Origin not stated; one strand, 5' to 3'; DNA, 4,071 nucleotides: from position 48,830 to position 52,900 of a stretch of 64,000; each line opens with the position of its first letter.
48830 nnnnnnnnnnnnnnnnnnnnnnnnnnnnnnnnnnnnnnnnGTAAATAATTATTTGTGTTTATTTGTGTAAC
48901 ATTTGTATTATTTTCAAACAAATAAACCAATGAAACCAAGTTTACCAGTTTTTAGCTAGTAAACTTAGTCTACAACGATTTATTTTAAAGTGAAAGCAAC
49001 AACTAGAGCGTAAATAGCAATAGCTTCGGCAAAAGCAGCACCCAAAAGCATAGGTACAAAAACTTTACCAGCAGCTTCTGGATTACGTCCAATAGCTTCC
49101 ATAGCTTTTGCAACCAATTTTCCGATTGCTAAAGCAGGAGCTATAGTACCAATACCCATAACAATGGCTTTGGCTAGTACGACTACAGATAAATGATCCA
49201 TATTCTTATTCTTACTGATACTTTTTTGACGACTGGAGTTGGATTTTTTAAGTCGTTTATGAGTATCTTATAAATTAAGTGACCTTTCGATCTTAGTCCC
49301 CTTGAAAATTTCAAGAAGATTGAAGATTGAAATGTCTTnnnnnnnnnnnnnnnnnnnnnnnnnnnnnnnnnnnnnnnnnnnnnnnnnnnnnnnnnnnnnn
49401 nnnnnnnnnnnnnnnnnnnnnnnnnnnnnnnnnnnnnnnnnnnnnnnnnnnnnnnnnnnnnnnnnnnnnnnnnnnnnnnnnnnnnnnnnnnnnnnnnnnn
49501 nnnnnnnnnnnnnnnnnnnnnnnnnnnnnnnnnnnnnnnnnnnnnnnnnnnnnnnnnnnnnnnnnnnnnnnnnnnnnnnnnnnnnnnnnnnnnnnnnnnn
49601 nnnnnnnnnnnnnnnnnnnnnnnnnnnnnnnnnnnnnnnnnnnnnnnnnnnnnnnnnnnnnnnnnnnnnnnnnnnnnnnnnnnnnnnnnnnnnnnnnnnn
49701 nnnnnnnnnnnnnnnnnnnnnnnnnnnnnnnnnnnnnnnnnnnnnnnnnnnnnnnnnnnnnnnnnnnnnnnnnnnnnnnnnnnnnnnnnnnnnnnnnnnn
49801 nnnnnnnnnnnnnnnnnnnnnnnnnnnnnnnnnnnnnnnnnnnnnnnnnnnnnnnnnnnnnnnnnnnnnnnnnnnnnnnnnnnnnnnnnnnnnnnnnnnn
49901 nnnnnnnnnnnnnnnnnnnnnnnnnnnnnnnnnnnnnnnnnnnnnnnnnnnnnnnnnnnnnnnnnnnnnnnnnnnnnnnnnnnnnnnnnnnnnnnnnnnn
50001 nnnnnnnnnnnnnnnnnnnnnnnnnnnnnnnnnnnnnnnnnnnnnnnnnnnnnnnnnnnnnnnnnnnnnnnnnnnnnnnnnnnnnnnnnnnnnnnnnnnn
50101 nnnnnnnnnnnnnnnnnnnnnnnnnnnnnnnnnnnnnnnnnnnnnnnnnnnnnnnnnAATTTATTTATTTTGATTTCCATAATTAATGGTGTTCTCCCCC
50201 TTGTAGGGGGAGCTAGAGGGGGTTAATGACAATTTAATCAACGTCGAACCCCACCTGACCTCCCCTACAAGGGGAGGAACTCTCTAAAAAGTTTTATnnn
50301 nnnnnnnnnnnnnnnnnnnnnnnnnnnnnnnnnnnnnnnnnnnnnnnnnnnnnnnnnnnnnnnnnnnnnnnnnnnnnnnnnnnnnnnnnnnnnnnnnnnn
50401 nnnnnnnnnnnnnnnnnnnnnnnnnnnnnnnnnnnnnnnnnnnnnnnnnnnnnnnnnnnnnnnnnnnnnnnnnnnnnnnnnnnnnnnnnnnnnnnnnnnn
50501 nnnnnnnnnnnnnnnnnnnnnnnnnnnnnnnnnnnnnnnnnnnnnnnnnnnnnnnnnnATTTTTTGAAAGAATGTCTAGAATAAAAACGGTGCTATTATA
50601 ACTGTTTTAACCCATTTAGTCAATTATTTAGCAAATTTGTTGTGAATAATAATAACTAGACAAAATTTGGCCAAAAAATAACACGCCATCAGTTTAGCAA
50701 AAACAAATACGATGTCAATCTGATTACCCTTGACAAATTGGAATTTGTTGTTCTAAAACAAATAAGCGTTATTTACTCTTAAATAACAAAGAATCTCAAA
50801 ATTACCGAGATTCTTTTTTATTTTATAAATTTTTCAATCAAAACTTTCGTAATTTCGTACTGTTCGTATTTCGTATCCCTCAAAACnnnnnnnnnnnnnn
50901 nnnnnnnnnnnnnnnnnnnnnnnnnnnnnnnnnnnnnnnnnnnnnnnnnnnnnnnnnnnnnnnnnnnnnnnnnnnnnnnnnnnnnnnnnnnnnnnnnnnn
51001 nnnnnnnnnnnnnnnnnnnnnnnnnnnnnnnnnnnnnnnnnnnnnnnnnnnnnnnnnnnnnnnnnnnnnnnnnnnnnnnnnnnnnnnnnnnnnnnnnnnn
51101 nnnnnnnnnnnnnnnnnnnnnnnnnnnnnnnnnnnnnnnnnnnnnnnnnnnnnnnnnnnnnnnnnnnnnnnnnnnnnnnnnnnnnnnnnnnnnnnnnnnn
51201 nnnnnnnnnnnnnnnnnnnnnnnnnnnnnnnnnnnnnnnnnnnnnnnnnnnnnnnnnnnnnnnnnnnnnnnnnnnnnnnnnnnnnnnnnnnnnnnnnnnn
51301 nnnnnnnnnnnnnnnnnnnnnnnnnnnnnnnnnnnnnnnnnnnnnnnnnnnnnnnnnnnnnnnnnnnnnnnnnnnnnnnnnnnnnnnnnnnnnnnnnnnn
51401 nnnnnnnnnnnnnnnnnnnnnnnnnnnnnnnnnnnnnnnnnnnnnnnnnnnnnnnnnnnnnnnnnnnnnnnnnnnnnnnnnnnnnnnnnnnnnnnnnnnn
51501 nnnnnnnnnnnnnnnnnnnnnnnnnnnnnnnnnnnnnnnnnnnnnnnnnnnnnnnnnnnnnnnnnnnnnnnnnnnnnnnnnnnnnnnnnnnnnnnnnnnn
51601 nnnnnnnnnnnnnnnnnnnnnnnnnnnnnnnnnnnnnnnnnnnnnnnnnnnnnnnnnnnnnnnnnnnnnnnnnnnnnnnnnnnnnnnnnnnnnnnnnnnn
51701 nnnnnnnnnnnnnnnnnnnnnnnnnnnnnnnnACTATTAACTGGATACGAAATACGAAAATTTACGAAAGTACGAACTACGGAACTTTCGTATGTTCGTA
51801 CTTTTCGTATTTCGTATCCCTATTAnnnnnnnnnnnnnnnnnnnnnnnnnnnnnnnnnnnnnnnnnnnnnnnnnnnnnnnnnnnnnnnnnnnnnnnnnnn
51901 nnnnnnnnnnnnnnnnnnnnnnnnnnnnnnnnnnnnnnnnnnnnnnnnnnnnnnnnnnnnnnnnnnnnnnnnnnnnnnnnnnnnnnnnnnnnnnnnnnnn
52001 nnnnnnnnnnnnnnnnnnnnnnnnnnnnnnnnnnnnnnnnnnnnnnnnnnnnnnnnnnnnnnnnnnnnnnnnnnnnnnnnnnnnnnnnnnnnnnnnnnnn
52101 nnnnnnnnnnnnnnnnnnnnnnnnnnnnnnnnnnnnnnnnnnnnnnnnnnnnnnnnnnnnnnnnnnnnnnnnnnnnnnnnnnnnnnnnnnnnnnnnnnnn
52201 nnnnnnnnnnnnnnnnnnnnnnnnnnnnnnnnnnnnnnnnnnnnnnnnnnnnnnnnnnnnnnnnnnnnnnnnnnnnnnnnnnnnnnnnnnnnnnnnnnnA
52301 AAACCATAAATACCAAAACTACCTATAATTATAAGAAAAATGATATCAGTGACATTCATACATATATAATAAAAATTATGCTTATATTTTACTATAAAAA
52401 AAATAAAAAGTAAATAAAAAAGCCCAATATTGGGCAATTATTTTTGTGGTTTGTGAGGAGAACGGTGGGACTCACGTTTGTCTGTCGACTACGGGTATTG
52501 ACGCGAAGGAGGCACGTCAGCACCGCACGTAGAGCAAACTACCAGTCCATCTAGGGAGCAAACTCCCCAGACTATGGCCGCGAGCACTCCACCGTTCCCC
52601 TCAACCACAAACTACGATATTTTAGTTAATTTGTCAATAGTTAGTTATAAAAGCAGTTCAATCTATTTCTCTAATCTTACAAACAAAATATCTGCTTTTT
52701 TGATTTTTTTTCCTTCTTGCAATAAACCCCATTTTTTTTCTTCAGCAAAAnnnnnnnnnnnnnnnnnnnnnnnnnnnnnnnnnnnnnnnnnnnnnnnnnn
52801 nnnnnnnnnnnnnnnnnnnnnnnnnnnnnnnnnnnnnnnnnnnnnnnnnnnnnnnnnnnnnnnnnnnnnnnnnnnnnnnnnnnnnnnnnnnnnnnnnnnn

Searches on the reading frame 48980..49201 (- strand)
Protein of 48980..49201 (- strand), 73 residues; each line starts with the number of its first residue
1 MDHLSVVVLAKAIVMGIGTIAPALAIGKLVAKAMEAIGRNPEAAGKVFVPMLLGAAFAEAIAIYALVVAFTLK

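Call 96: find_encoding_contigs(protein=window:48980-49201:-, flank=2500, max_places=10)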
Protein window:48980-49201:- (73 aa): 3 contigs read that carry it; 2 places shown.
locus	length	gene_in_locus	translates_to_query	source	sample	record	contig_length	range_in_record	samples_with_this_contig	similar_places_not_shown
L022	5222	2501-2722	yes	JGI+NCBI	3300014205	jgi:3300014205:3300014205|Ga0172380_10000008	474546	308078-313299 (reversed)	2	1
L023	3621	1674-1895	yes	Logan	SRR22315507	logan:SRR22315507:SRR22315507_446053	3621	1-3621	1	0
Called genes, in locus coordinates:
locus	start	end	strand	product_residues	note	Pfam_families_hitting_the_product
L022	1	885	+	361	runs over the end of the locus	PF13228:DUF4037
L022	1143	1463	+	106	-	PF09527:ATPase_gene1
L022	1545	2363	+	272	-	PF00119:ATP-synt_A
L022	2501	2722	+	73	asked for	PF00137:ATP-synt_C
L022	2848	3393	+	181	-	PF00430:ATP-synt_B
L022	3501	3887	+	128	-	PF00213:OSCP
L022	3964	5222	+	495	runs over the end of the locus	PF02874:ATP-synt_ab_N, PF00006:ATP-synt_ab, PF06745:ATPase (weak), PF00306:ATP-synt_ab_C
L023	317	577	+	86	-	PF09527:ATPase_gene1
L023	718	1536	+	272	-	PF00119:ATP-synt_A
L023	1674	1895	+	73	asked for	PF00137:ATP-synt_C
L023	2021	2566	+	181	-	PF00430:ATP-synt_B, PF16999:V-ATPase_G_2 (faint)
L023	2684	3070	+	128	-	PF00213:OSCP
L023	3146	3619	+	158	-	?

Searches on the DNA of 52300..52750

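Call 36: search_rna_families(source=window, start=52300, end=52750, threshold=evalue, max_evalue=10, show_alignments=2)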
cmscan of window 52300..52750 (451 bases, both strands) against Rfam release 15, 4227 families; matches with E-value up to 10: 7.
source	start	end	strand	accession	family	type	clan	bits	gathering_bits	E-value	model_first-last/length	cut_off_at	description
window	52373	52451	+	RF02075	STnc230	Gene; sRNA;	-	22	50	0.75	1-83/83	no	Enterobacterial sRNA STnc230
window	52314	52367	+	RF00782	MIR480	Gene; miRNA;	-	20.2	35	4.9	56-109/140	no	MIR480 microRNA precursor family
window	52335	52389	+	RF02844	RefA9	Gene; antisense;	-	18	49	3.2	1-64/64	no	Enterococcus sRNA A9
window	52399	52437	-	RF02162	XIST_A_REPEAT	Gene; sRNA;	-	17.2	33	0.17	1-37/37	no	XIST RNA A repeat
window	52646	52701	+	RF04340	Plastid-psbJ-4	Cis-reg;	CL00152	16.1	55.2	5.2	1-65/65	no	Plastid-psbJ-4 3UTR RNA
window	52394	52435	+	RF01675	CrcZ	Gene; sRNA;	-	10.6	95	1.2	1-398/398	no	Pseudomonas sRNA CrcZ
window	52407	52460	+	RF03046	Pseudomonadales-1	Gene; sRNA;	-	9.8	68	8.6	84-139/164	no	Pseudomonadales-1 RNA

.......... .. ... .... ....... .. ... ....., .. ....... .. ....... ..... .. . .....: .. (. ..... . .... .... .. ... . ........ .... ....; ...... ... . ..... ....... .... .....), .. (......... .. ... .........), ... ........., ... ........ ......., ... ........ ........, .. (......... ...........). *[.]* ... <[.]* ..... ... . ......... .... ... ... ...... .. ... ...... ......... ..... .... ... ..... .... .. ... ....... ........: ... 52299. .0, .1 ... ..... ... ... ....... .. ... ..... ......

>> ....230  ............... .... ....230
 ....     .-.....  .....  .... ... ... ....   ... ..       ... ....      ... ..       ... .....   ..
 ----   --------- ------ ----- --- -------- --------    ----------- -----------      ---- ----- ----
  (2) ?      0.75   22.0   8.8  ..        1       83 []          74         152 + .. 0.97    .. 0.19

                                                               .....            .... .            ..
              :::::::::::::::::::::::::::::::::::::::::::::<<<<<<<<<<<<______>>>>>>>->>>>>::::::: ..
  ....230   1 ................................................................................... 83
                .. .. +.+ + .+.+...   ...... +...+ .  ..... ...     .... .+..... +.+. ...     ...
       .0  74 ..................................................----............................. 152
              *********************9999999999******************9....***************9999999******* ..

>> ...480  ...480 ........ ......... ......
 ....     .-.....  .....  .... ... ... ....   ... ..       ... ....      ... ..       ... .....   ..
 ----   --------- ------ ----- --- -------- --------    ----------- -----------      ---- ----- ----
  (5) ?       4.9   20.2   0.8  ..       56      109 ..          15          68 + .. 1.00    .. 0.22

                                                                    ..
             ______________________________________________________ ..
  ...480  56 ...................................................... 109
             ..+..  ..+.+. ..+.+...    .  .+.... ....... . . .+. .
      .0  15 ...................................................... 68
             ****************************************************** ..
